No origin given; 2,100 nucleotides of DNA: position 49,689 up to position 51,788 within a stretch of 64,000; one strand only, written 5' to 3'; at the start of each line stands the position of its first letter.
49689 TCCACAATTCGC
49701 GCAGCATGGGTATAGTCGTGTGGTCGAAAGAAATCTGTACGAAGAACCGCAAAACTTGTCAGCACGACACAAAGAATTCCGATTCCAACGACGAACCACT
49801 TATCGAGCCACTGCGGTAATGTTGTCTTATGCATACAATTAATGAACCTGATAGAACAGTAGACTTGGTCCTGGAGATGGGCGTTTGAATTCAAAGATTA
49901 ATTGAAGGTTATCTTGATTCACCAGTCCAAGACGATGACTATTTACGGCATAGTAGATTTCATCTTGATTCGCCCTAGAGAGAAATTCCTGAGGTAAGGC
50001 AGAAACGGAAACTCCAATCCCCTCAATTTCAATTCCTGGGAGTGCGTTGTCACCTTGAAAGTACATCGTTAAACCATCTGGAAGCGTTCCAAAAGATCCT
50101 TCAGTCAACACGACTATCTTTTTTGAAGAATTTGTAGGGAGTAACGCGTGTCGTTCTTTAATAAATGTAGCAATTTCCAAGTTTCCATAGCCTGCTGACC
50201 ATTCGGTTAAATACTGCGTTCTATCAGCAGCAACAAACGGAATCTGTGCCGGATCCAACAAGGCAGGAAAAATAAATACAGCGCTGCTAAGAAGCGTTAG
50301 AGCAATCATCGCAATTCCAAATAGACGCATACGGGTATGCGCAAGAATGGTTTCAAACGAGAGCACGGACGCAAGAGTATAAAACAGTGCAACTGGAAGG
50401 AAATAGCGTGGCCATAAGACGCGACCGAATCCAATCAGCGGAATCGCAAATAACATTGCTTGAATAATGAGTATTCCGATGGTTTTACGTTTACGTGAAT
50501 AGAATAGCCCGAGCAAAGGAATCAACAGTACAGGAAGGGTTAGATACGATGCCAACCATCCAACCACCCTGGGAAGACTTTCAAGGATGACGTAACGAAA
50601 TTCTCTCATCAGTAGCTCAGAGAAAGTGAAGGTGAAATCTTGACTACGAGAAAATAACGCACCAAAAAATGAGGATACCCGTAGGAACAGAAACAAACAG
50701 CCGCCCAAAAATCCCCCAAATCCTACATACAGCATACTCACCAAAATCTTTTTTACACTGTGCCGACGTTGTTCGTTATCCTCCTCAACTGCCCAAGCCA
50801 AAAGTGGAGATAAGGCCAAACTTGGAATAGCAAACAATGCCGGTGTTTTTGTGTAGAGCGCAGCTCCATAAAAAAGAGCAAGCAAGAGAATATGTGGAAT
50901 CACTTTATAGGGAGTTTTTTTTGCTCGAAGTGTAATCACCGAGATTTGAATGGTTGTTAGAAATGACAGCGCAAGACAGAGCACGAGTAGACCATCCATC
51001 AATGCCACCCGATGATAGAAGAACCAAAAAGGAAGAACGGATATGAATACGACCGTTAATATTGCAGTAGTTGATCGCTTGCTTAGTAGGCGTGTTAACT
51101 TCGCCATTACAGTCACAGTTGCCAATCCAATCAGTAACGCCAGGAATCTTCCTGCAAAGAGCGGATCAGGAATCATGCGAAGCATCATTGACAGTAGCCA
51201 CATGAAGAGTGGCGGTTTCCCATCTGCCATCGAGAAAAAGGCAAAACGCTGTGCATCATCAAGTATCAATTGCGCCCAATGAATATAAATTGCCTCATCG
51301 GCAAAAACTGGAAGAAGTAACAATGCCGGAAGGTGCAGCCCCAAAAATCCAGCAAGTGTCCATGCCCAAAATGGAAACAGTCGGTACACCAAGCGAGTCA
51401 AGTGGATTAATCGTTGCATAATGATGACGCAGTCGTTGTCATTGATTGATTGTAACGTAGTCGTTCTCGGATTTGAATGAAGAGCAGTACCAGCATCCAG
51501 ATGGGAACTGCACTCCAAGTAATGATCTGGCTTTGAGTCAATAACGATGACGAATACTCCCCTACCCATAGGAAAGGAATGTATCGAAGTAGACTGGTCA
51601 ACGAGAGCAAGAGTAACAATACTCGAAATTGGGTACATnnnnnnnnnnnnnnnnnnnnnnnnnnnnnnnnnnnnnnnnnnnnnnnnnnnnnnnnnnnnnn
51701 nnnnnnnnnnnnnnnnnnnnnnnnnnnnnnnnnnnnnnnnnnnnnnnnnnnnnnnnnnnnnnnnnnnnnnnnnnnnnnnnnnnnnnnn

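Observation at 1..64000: One contiguous glycosylation island with about 16 GT-C-like polytopic membrane proteins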

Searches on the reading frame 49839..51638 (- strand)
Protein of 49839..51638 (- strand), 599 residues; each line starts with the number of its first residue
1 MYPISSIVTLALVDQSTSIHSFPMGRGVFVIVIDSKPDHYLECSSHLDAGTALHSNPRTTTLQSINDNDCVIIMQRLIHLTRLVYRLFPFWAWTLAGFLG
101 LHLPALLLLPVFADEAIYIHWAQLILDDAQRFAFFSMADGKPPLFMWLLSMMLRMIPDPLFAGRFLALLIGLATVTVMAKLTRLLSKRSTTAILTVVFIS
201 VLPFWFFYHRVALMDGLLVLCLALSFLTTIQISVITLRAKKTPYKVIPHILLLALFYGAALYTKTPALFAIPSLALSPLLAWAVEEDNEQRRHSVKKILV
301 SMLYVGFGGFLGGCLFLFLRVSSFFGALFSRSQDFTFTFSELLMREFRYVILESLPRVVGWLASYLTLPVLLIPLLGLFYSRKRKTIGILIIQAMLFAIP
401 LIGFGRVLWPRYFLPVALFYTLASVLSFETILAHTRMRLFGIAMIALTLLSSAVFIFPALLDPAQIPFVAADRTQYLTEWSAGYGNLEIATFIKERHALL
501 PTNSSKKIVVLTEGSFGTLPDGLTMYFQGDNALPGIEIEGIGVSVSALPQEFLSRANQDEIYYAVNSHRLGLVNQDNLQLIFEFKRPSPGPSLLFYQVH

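Call 6: search_protein_families(library=pfam, proteins=[window:49839-51638:-], max_evalue=0.01)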
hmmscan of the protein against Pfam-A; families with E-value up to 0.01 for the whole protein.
window:49839-51638:- (599 aa): 2 families
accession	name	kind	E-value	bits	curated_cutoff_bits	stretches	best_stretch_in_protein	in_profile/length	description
PF13231.12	PMT_2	-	1.1e-08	35.8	26.1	1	141-283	2-132/160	Dolichyl-phosphate-mannose-protein mannosyltransferase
PF02366.24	PMT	-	6.8e-07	29.5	22.7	1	140-284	61-203/245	Dolichyl-phosphate-mannose-protein mannosyltransferase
